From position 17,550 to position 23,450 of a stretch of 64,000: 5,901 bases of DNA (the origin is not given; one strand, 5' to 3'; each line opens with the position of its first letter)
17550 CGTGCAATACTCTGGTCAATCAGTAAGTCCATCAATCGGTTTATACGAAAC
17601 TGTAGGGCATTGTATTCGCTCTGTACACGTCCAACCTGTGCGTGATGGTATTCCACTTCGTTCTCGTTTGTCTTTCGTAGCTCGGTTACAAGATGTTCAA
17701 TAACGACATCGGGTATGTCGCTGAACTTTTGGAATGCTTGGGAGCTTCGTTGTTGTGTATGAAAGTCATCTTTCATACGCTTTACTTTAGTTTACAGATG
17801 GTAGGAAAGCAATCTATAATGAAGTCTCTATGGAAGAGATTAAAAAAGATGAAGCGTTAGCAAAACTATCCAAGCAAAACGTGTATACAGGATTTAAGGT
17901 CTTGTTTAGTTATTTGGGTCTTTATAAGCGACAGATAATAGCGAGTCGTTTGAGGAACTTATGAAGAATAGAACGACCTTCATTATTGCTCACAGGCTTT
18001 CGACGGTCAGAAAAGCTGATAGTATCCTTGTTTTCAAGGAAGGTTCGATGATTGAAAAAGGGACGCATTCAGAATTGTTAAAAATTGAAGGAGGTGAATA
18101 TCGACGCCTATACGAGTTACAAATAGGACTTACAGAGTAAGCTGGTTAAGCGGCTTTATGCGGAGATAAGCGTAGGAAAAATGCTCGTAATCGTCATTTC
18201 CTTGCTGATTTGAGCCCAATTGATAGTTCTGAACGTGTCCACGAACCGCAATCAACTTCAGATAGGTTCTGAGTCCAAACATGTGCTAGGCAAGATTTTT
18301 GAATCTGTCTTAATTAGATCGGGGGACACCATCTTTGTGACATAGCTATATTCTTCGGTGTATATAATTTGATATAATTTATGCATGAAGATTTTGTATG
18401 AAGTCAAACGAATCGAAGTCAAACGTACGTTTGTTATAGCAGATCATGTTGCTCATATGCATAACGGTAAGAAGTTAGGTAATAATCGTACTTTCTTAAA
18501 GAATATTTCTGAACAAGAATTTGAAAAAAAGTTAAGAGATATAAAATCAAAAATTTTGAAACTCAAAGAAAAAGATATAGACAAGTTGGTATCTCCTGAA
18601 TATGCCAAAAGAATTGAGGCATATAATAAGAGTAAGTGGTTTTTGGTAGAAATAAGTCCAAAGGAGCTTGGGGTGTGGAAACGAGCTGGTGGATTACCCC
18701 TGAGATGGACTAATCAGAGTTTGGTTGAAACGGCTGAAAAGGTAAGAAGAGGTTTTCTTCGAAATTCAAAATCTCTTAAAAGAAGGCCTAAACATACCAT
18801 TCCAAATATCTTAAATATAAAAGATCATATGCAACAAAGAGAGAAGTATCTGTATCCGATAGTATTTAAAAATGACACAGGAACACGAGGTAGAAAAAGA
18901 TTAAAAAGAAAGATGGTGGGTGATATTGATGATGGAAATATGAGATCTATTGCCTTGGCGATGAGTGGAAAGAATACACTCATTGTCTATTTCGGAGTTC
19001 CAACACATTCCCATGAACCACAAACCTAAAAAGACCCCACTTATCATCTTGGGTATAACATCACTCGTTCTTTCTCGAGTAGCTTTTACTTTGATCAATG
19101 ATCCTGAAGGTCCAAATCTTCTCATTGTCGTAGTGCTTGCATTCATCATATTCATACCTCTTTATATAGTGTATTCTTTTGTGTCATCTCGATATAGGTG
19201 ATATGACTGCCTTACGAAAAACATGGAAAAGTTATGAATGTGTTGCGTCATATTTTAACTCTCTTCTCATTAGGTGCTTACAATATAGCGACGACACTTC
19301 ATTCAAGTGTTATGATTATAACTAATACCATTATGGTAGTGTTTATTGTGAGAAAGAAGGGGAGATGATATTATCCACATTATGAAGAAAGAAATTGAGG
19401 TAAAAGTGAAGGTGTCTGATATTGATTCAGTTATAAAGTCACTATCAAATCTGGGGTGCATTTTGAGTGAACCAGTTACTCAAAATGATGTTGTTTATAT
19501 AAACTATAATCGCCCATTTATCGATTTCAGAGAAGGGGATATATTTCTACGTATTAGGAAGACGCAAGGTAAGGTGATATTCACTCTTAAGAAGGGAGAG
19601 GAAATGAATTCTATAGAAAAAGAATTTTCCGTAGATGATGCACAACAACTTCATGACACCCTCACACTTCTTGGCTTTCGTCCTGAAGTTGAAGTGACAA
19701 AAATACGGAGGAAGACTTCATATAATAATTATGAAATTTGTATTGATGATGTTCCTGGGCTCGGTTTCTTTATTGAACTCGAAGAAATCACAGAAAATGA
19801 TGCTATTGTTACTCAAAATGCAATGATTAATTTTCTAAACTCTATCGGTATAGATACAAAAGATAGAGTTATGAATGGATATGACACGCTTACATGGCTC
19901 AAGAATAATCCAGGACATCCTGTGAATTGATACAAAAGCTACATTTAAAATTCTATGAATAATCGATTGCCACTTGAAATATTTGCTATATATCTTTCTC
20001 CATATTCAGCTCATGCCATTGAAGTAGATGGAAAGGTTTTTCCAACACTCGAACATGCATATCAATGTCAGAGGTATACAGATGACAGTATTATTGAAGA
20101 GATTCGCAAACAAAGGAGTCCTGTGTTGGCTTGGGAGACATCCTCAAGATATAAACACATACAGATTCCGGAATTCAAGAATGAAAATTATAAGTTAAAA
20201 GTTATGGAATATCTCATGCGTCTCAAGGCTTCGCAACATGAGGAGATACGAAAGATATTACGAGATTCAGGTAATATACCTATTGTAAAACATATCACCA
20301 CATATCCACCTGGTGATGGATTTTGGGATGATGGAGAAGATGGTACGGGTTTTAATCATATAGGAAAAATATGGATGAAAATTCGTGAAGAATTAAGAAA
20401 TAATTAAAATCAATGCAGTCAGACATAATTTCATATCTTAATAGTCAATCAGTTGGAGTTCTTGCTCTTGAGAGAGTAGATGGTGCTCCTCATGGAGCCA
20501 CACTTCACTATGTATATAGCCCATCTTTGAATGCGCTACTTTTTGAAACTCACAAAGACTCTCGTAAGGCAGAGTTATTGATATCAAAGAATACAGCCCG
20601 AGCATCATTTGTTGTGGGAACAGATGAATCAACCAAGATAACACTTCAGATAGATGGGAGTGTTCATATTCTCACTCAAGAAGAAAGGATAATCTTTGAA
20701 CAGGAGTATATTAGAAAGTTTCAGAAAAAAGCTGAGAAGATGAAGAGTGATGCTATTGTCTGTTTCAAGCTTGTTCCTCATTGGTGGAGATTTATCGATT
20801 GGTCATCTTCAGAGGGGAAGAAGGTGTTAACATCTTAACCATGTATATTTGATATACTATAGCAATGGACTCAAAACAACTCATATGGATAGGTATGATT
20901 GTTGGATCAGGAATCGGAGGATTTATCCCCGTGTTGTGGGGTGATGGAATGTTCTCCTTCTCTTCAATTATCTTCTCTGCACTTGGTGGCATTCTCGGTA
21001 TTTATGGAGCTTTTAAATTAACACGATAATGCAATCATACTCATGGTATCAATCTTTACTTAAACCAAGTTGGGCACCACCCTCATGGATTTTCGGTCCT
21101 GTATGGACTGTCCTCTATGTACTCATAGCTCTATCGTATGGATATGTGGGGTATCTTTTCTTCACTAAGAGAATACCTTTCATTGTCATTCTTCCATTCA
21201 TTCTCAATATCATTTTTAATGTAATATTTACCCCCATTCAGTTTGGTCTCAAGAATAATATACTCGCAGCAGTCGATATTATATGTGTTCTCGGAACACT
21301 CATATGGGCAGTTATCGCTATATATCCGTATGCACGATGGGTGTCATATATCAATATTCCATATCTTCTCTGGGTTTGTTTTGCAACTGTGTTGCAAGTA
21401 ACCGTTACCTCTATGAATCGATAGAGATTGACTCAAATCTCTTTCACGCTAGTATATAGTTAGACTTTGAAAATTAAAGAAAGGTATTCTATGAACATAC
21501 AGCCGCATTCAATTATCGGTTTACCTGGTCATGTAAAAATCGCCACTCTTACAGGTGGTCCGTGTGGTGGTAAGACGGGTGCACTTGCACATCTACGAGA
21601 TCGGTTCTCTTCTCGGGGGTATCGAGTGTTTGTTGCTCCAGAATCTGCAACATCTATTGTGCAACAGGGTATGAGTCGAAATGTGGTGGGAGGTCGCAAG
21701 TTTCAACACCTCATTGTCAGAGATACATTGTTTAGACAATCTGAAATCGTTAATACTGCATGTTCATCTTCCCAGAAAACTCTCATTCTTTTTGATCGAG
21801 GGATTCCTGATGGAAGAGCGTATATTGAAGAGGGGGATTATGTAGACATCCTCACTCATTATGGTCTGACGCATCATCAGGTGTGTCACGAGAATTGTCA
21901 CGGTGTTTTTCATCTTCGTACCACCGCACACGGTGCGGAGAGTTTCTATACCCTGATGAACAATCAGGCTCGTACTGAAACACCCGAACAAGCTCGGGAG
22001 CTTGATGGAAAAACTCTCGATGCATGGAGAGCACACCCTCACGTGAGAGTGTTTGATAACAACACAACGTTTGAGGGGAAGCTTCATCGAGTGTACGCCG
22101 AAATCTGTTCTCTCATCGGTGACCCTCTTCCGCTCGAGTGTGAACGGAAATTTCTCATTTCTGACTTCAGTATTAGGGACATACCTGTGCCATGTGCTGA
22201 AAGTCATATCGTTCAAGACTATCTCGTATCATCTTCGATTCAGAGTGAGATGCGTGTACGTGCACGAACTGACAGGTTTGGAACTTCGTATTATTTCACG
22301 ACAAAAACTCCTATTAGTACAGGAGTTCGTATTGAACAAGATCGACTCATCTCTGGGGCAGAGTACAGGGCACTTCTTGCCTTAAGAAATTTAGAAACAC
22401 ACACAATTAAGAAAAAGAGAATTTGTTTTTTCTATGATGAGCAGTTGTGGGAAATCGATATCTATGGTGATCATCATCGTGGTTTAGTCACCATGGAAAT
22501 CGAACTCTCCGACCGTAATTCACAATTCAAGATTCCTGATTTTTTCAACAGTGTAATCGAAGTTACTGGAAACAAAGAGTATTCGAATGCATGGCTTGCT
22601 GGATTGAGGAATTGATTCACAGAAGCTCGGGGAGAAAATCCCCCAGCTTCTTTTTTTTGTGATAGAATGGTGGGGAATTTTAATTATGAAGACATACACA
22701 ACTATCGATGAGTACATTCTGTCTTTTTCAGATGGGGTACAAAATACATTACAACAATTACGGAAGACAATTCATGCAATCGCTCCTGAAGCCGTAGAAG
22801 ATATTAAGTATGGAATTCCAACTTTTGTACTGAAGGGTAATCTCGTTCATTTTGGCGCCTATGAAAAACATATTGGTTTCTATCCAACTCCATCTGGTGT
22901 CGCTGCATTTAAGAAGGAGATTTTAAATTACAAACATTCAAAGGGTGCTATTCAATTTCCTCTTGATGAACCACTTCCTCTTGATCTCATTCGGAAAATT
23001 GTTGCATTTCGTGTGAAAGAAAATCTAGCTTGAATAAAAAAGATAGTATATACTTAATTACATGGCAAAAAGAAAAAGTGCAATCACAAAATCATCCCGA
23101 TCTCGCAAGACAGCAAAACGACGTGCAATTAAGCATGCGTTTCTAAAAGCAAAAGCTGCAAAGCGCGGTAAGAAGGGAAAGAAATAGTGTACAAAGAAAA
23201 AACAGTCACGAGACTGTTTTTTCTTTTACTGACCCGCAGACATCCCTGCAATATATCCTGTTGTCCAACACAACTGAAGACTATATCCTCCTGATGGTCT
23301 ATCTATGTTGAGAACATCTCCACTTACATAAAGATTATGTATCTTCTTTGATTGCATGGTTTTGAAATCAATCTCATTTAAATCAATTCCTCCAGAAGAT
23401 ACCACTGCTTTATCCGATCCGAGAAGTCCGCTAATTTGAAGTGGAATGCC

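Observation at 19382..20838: Same-strand trio: CYTH (class IV adenylyl cyclase fold), NADAR and PNPOx-like FMN-binding protein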

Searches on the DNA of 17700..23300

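Call 86: search_rna_families(source=window, start=17700, end=23300, threshold=evalue, max_evalue=1)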
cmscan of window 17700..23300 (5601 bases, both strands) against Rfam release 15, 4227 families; matches with E-value up to 1: 2.
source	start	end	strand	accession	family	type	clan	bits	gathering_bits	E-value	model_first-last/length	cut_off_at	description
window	22621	22687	-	RF02273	FsrA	Gene;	-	25.9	80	0.037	1-83/83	no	FsrA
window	20391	20468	+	RF02269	HPnc0580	Gene; sRNA;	-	24.9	37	0.68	16-95/105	no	Heliobacter pylori small RNA HPnc0580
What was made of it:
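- Tried and rejected: Riboswitch or structured leader upstream of CYTH: no credible Rfam match in 17700-23300 (best E = 0.037, far below the gathering score, call 86).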
